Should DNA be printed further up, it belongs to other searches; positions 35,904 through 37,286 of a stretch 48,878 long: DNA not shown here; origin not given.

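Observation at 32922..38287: Amidoligase + class-II GATase + GGCT + Asp/Asn-hydroxylase-like cupin, each behind its own copy of a conserved promoter: candidate adduct-synthesis arm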

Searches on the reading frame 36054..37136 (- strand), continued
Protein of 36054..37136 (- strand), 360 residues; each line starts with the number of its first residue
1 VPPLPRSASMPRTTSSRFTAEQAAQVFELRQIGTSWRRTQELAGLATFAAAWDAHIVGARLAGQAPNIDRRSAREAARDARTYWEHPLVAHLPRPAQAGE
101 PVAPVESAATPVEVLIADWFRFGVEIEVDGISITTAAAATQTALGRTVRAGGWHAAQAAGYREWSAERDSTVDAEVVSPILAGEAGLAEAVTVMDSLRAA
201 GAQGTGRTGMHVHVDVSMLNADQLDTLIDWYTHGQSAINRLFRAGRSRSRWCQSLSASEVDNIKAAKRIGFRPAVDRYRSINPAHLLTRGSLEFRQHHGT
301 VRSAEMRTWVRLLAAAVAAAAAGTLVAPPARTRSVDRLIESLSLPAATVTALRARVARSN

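Call 46: search_protein_families(library=pfam, proteins=[L071:11082-11546:+, L024:3883-5055:-, L066:10050-11765:-, L020:11486-11896:-, L064:2318-4207:-, L075:5308-6093:+, L069:17351-18049:+, L013:6354-8060:+, L039:4536-4856:-, L088:4546-4920:-], max_evalue=0.01)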
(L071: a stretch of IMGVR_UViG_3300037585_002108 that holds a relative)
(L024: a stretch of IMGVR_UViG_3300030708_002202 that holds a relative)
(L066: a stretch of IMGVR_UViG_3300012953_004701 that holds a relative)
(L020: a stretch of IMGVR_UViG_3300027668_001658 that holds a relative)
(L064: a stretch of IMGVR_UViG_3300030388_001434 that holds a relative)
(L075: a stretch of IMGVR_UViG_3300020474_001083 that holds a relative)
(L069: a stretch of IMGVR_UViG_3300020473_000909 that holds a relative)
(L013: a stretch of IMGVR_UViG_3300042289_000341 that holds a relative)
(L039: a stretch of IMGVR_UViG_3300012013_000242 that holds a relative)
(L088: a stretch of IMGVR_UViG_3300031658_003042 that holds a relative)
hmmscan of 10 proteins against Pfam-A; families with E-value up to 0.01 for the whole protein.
L071:11082-11546:+ (154 aa): 1 family
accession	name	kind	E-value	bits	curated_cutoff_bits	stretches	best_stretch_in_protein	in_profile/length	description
PF06094.17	GGACT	-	3.4e-06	28.1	22.8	1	6-97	2-104/120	Gamma-glutamyl cyclotransferase, AIG2-like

L024:3883-5055:- (390 aa): 3 families
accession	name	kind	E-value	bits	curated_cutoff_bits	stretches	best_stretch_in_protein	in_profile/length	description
PF01507.26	PAPS_reduct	-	5.2e-17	62.8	22.5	1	26-223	1-165/175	Phosphoadenosine phosphosulfate reductase domain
PF11922.13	DUF3440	-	9.1e-07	29.2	25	1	225-318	1-93/182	Domain of unknown function (DUF3440)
PF22804.1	ASA5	-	0.0025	18.3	27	1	200-240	44-84/123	F1F0 ATP synthase subunit ASA5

L066:10050-11765:- (571 aa): 7 families
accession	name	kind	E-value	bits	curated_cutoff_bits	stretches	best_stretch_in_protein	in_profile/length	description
PF03796.21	DnaB_C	-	1.3e-09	38.2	27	1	306-519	2-215/255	DnaB-like helicase C terminal domain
PF13155.12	Toprim_2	-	1.5e-09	38.5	22.1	1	168-261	2-88/88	Toprim-like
PF13662.12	Toprim_4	-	5.4e-09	36.6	25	1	165-240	2-74/85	Toprim domain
PF01751.28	Toprim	-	2.2e-08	34.6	23.1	1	166-240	2-80/96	Toprim domain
PF13481.12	AAA_25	-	3.6e-06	27.2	27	1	320-483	30-193/195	AAA domain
PF06745.19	ATPase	-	0.0054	16.6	26.6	1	308-483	3-167/231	KaiC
PF13362.12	Toprim_3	-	0.0091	16.9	27.2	0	205-266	31-94/95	Toprim domain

L020:11486-11896:- (136 aa): 5 families
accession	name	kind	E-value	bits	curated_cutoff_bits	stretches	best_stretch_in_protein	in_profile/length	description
PF13730.12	HTH_36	-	4.9e-13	49.1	25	1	16-68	4-55/55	Helix-turn-helix domain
PF00392.27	GntR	-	4.1e-05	23.6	27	1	39-76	25-62/64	Bacterial regulatory proteins, gntR family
PF13545.12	HTH_Crp_2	-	0.00095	19.5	27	1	26-79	10-64/70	Crp-like helix-turn-helix domain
PF13412.12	HTH_24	-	0.008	16.2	21.9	0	44-69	23-48/48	Winged helix-turn-helix DNA-binding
PF08279.18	HTH_11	-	0.0084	16.4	25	0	43-66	20-43/55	HTH domain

L064:2318-4207:- (629 aa): 2 families
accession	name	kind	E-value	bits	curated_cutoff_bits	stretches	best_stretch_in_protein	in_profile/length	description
PF04860.17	Phage_portal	-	6e-80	269.3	39.1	1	56-396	2-321/321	Phage portal protein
PF11160.13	Hva1_TUDOR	-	9.4e-09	35.7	24.1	1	561-607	1-45/59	Hypervirulence associated proteins TUDOR domain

L075:5308-6093:+ (261 aa): 1 family
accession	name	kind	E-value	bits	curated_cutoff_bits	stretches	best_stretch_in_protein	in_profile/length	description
PF12705.13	PDDEXK_1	-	2.6e-07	31.3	22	1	12-174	1-168/247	PD-(D/E)XK nuclease superfamily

L069:17351-18049:+ (232 aa): 1 family
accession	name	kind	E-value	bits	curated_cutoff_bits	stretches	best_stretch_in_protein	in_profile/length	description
PF04404.17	ERF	-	7.8e-17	62.1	25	1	7-139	4-140/153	ERF superfamily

L013:6354-8060:+ (568 aa): 4 families
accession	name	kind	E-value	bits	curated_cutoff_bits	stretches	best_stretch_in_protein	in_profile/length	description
PF00176.29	SNF2-rel_dom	-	1.3e-30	107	24.9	1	118-359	2-265/290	SNF2-related domain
PF00271.37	Helicase_C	-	8.9e-15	55.3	23.5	1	403-504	4-110/110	Helicase conserved C-terminal domain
PF04851.21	ResIII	-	1.1e-08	35.7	22.5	1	94-256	8-162/164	Type III restriction enzyme, res subunit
PF00270.35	DEAD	-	4.2e-07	30.3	26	1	116-261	2-164/167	DEAD/DEAH box helicase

L039:4536-4856:- (106 aa): 0 families

L088:4546-4920:- (124 aa): 0 families

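Call 59: search_solved_structures(query=A1, max_evalue=1)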
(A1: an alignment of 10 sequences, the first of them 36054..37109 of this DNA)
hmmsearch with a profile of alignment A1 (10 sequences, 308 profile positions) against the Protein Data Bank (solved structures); distinct sequences matched with E-value up to 1: 2.
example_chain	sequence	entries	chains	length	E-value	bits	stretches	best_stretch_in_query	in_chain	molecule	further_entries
3kyh_A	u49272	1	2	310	0.73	12.2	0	21-83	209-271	mRNA-capping enzyme subunit beta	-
1d8h_A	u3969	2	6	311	0.74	12.2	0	21-83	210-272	mRNA TRIPHOSPHATASE CET1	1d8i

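Call 61: find_homologous_proteins(query=A1, max_evalue=1e-10)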
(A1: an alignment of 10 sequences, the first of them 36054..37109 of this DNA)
Query A1 (10 sequences) (351 aa, profile of the alignment): 19 proteins with E <= 1e-10 among 8000 candidates.
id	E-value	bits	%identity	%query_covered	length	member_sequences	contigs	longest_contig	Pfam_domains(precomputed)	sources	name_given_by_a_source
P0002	3.4e-105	370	43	91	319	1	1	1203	PF12224.14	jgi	jgi:hypothetical protein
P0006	1.2e-99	352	37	57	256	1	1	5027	PF12224.14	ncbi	-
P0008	2.3e-99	351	34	60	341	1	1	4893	PF12224.14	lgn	-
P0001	1.6e-97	344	100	100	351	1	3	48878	PF12224.14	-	-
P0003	4.6e-91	323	41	59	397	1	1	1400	PF12224.14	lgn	-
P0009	8.9e-90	319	30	56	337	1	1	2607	PF12224.14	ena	-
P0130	1.4e-84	302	36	58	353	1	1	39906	PF12224.14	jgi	jgi:putative amidoligase enzyme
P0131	2.3e-82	295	29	48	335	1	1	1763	PF12224.14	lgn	-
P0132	6.3e-80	287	29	59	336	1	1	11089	PF12224.14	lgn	-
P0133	7.3e-72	260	32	51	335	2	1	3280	PF12224.14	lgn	-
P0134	8.2e-67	244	30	67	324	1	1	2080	PF12224.14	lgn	-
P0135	9.8e-66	240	31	63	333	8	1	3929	PF12224.14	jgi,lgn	jgi:hypothetical protein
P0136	2.8e-65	239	29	63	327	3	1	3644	PF12224.14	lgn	-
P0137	5.5e-65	238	32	62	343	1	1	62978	PF12224.14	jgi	jgi:Putative amidoligase enzyme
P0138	6.1e-64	234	32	67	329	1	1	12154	PF12224.14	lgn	-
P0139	1.1e-63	233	32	57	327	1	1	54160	PF12224.14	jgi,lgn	jgi:hypothetical protein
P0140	5.2e-61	225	31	62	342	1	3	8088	PF12224.14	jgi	-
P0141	6.9e-26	109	23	58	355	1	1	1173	PF12224.14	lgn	-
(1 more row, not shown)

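Call 62: find_encoding_contigs(protein=P0130, flank=10000, max_places=1)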
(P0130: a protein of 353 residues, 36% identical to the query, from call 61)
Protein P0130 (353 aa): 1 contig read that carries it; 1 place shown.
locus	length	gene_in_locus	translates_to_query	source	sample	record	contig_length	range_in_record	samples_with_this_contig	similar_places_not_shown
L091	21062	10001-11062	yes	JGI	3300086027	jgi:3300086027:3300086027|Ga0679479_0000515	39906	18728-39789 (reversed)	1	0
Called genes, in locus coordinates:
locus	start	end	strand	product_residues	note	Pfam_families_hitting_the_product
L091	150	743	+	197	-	-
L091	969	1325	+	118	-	-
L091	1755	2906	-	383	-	PF14659:Phage_int_SAM_3, PF00589:Phage_integrase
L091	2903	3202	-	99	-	-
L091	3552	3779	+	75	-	PF13560:HTH_31, PF01381:HTH_3, PF12844:HTH_19, PF13412:HTH_24 (faint), PF13443:HTH_26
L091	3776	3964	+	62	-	PF12728:HTH_17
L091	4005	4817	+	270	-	PF13730:HTH_36, PF00392:GntR (faint)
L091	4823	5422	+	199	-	-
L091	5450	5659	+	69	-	-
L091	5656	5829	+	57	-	-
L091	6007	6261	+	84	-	-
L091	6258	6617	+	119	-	-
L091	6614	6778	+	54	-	-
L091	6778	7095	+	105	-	-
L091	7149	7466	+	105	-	-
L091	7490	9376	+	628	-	PF00176:SNF2-rel_dom, PF00271:Helicase_C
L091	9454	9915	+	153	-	PF06094:GGACT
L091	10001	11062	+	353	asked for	PF12224:Amidoligase_2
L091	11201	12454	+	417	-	PF13522:GATase_6, PF13537:GATase_7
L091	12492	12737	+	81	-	-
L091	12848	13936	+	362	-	PF02195:ParB_N (faint)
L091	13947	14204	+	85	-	-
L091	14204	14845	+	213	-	-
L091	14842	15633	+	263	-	PF20691:TAGT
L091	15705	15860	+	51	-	-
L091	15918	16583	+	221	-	PF12002:MgsA_C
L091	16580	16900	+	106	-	-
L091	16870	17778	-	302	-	PF15632:ATPgrasp_Ter (weak)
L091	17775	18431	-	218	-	PF02585:PIG-L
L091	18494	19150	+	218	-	-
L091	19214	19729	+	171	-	-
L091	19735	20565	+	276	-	-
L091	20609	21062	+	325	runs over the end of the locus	PF01510:Amidase_2, PF01471:PG_binding_1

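Call 63: find_encoding_contigs(protein=P0137, flank=10000, max_places=1)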
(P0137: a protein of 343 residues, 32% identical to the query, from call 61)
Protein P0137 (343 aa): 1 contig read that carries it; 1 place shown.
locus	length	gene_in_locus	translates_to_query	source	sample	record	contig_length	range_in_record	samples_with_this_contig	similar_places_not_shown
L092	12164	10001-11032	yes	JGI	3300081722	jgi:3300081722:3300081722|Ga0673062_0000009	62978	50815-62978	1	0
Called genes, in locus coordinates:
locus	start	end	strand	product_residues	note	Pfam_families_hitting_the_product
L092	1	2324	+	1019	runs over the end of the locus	PF10145:PhageMin_Tail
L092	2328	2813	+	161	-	-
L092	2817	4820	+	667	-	-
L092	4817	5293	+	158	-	-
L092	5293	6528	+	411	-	-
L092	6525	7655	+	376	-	PF00534:Glycos_transf_1, PF13692:Glyco_trans_1_4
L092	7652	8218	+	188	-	-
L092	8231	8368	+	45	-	-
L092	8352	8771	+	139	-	PF01391:Collagen (weak)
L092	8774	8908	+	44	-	-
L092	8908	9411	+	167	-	-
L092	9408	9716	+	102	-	-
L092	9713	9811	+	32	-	-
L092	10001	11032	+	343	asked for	PF12224:Amidoligase_2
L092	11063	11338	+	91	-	-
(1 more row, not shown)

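Call 64: find_encoding_contigs(protein=P0139, flank=10000, max_places=1)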
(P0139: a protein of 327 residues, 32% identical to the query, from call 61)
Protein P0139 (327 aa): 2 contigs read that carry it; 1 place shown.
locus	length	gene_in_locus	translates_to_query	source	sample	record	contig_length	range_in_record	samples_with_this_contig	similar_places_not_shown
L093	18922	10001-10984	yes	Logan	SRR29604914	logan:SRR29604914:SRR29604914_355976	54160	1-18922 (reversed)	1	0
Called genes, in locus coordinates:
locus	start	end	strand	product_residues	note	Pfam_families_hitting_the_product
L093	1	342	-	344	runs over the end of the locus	-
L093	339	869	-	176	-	PF01555:N6_N4_Mtase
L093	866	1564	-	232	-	-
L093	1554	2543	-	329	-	-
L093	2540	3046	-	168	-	PF04989:RMNT_CmcI (faint), PF13578:Methyltransf_24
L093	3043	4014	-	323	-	-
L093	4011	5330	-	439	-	PF00534:Glycos_transf_1, PF13692:Glyco_trans_1_4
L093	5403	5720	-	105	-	-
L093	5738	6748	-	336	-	PF05065:Phage_capsid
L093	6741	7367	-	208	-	-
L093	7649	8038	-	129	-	-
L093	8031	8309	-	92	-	-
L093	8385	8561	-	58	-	-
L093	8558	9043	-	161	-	-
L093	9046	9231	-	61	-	-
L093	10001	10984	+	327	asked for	PF12224:Amidoligase_2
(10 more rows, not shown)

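Call 67: search_protein_families(library=pfam, proteins=[L002:10700-11632:+, L003:10480-11430:+, L003:12100-12861:+, L091:14204-14845:+, L012:7183-8037:+, L012:8237-8851:+, L012:10259-11368:+], max_evalue=1)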
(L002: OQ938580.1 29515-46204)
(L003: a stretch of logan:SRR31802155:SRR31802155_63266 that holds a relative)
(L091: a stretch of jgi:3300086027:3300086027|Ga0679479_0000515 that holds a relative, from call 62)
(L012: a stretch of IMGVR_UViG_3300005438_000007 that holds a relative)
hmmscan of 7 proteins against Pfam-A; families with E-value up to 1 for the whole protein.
L002:10700-11632:+ (310 aa): 1 family
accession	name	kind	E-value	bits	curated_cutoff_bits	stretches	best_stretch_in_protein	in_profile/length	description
PF02195.25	ParB_N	-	0.12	12.8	26.3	1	156-206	30-83/95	ParB N-terminal domain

L003:10480-11430:+ (316 aa): 1 family
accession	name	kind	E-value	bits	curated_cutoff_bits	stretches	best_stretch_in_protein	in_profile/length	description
PF02195.25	ParB_N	-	0.00012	22.5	26.3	1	153-218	25-93/95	ParB N-terminal domain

L003:12100-12861:+ (253 aa): 2 families
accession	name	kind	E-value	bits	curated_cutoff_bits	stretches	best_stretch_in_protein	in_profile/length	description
PF20691.3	TAGT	-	2.6e-12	47.6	27.5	1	5-185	2-193/205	TET-Associated Glycosyltransferase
PF01480.22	PWI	-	0.31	11.8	22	1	64-92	4-32/72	PWI domain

L091:14204-14845:+ (213 aa): 1 family
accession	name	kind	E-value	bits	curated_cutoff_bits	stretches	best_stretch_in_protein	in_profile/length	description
PF02195.25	ParB_N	-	0.026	15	26.3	1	23-94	15-93/95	ParB N-terminal domain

L012:7183-8037:+ (284 aa): 3 families
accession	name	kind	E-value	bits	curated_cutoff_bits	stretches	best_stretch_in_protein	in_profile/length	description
PF00746.26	Gram_pos_anchor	-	0.14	12.6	20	1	245-281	4-40/43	LPXTG cell wall anchor motif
PF08139.17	LPAM_1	-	0.41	11.6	20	0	55-70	1-16/18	Prokaryotic membrane lipoprotein lipid attachment site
PF09838.14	DUF2065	-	0.65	10.5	24.3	0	255-275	35-55/56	Uncharacterized protein conserved in bacteria (DUF2065)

L012:8237-8851:+ (204 aa): 1 family
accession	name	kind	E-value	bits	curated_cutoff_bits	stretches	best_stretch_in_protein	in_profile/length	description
PF01555.25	N6_N4_Mtase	-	0.17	12.2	26.7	1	77-200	1-106/221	DNA methylase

L012:10259-11368:+ (369 aa): 2 families
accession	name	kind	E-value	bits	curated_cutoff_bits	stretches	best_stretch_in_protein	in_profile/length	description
PF12851.13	Tet_JBP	-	4.8e-07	29.6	34.9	1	167-302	31-161/164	Oxygenase domain of the 2OGFeDO superfamily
PF10014.15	2OG-Fe_Oxy_2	-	0.12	12.5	23.1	1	227-292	117-180/192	2OG-Fe dioxygenase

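Call 79: get_annotated_region(hit=H21, flank=6000)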
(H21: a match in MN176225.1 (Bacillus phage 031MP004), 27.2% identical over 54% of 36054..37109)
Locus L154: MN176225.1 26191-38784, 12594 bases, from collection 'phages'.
description: Bacillus phage 031MP004, complete genome.
organism: Bacillus phage 031MP004 (NCBI taxid 2601658)
taxonomy: Viruses; Duplodnaviria; Heunggongvirae; Uroviricota; Caudoviricetes
host: Bacillus subtilis; source: soil; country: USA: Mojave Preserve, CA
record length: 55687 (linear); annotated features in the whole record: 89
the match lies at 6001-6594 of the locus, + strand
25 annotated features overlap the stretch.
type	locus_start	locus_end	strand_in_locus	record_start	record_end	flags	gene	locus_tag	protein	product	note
CDS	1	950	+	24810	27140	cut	28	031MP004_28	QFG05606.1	minor tail protein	-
CDS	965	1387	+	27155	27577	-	29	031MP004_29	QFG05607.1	hypothetical protein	-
CDS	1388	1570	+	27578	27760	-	30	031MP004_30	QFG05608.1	XkdX family protein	-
CDS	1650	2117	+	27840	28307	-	31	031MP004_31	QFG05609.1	holin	-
CDS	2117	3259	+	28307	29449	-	32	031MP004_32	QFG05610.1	endolysin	-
CDS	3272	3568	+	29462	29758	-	33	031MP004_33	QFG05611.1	holin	-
CDS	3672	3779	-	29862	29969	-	34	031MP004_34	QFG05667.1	hypothetical protein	-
CDS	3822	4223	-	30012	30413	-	35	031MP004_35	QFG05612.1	HNH homing endonuclease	-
CDS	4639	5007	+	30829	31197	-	36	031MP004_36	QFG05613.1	hypothetical protein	-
CDS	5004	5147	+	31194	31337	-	37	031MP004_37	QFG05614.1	hypothetical protein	-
CDS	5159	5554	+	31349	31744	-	38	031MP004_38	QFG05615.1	hypothetical protein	-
CDS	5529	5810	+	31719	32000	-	39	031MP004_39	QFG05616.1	hypothetical protein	-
CDS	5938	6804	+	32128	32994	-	40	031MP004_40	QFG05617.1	amidoligase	-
CDS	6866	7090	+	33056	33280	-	41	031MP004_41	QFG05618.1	hypothetical protein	-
CDS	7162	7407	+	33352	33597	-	42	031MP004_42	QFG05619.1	DNA binding protein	-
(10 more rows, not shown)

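Call 80: get_annotated_region(hit=H7, flank=6000)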
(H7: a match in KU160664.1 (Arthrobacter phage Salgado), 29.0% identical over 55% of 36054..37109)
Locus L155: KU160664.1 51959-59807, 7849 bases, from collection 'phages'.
description: Arthrobacter phage Salgado, complete genome.
organism: Arthrobacter phage Salgado (NCBI taxid 1772314)
taxonomy: Viruses; Duplodnaviria; Heunggongvirae; Uroviricota; Caudoviricetes; Laroyevirus; Laroyevirus salgado
host: Arthrobacter sp. ATCC 21022; source: soil; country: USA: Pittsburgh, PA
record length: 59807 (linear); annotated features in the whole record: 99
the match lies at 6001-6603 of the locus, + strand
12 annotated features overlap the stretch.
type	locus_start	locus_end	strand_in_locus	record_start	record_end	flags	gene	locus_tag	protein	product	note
CDS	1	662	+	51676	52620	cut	88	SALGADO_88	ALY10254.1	HTH DNA binding domain protein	-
CDS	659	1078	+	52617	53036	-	89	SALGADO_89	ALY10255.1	hypothetical protein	-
CDS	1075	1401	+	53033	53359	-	90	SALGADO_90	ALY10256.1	HNH endonuclease domain protein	-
CDS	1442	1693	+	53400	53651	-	91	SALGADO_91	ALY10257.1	HTH DNA binding domain protein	-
CDS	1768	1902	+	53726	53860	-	92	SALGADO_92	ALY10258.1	hypothetical protein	-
CDS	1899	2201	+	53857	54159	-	93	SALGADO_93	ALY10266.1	hypothetical protein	-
CDS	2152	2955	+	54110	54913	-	94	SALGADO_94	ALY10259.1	exonuclease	-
CDS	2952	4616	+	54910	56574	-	95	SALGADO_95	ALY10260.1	helicase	-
CDS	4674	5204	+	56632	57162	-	96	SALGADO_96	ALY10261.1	hypothetical protein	-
CDS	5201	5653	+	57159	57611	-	97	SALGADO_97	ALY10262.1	hypothetical protein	-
CDS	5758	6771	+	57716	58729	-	98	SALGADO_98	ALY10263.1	amidoligase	-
CDS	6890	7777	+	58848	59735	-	99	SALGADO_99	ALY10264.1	glutamine amidotransferase domain protein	-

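Call 81: get_annotated_region(hit=H5, flank=6000)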
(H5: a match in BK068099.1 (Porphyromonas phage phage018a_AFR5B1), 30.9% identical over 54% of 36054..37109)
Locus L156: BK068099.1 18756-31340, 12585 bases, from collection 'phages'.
description: TPA_asm: Porphyromonas phage phage018a_AFR5B1 genomic sequence.
organism: Porphyromonas phage phage018a_AFR5B1 (NCBI taxid 3154108)
taxonomy: Viruses
host: Porphyromonas gingivalis AFR5B1; source: -; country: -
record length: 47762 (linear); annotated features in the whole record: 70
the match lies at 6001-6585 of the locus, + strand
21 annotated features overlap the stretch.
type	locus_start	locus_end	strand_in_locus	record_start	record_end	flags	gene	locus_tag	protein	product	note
CDS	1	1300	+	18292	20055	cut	-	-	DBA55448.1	terminase LSU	-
CDS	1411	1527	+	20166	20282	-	-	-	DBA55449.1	hypothetical protein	-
CDS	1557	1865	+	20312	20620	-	-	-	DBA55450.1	hypothetical protein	-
CDS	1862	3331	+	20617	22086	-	-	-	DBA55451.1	portal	-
CDS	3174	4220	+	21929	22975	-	-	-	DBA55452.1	adaptor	-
CDS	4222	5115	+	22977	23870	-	-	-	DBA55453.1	hypothetical protein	-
CDS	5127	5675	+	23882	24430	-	-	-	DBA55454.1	hypothetical protein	-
CDS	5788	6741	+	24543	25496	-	-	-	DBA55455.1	amidoligase enzyme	-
CDS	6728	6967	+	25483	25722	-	-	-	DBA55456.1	hypothetical protein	-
CDS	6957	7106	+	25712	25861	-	-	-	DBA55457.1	hypothetical protein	-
CDS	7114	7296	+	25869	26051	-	-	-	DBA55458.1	bacterial toxin-antitoxin, HicA-like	-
CDS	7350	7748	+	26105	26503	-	-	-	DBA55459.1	bacterial toxin-antitoxin, HicB-like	-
CDS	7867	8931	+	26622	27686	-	-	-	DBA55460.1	endonuclease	-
CDS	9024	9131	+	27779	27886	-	-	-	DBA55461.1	hypothetical protein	-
CDS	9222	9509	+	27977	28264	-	-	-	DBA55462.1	hypothetical protein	-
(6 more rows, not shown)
